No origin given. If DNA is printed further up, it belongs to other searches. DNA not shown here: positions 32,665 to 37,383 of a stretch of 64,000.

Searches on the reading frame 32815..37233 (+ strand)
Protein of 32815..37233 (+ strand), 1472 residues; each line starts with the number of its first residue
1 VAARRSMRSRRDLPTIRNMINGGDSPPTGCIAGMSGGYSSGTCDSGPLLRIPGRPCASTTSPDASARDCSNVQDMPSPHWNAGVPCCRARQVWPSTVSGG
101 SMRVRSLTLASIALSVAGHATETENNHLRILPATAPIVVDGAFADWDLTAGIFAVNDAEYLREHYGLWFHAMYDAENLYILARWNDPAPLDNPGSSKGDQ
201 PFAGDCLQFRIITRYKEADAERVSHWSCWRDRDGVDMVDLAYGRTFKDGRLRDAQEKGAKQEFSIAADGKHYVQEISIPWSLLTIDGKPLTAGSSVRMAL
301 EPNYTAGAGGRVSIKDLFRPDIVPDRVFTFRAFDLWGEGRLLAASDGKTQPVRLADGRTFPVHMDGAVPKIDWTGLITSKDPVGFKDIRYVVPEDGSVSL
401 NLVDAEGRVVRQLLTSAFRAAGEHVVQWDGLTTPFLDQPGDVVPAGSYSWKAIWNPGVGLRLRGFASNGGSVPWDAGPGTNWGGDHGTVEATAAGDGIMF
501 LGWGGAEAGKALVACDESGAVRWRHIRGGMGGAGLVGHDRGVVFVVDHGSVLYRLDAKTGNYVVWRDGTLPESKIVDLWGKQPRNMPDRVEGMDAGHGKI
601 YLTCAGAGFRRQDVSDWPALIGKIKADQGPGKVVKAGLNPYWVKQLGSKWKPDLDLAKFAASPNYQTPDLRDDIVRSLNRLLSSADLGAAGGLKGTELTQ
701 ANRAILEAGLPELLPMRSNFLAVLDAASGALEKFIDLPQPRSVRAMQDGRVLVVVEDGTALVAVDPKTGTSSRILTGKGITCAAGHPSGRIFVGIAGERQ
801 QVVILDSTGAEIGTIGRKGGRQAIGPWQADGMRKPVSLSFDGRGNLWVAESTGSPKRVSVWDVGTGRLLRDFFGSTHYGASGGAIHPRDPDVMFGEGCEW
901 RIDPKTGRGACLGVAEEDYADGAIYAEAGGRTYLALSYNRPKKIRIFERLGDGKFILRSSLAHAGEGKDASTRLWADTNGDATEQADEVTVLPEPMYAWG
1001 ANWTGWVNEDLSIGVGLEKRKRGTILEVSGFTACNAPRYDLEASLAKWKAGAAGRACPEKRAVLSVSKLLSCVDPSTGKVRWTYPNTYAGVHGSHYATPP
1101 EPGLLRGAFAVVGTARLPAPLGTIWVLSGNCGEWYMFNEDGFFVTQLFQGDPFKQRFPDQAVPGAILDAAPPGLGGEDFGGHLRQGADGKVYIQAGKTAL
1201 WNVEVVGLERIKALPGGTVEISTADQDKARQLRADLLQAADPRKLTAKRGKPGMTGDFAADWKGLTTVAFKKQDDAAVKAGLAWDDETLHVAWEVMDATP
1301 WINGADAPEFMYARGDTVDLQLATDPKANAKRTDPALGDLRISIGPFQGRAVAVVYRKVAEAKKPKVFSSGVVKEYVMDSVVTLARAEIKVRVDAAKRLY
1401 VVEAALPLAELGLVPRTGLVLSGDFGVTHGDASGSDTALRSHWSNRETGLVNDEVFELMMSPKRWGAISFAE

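Call 7: search_protein_families(library=pfam, max_evalue=0.001, proteins=[window:32815-37233:+])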
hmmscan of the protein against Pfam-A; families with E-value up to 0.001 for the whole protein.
window:32815-37233:+ (1472 aa): 3 families
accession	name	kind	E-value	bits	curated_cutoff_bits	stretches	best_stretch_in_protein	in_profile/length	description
PF13360.13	PQQ_2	-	6.7e-09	36.2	27.6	1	463-566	6-98/233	Outer membrane protein assembly factor BamB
PF06452.16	CBM9_1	-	2.5e-05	24.7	23.4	0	1271-1429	26-150/185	Carbohydrate family 9 binding domain-like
PF13860.13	FlgD_ig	-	0.00014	22.2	27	0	397-451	24-72/79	FlgD Ig-like domain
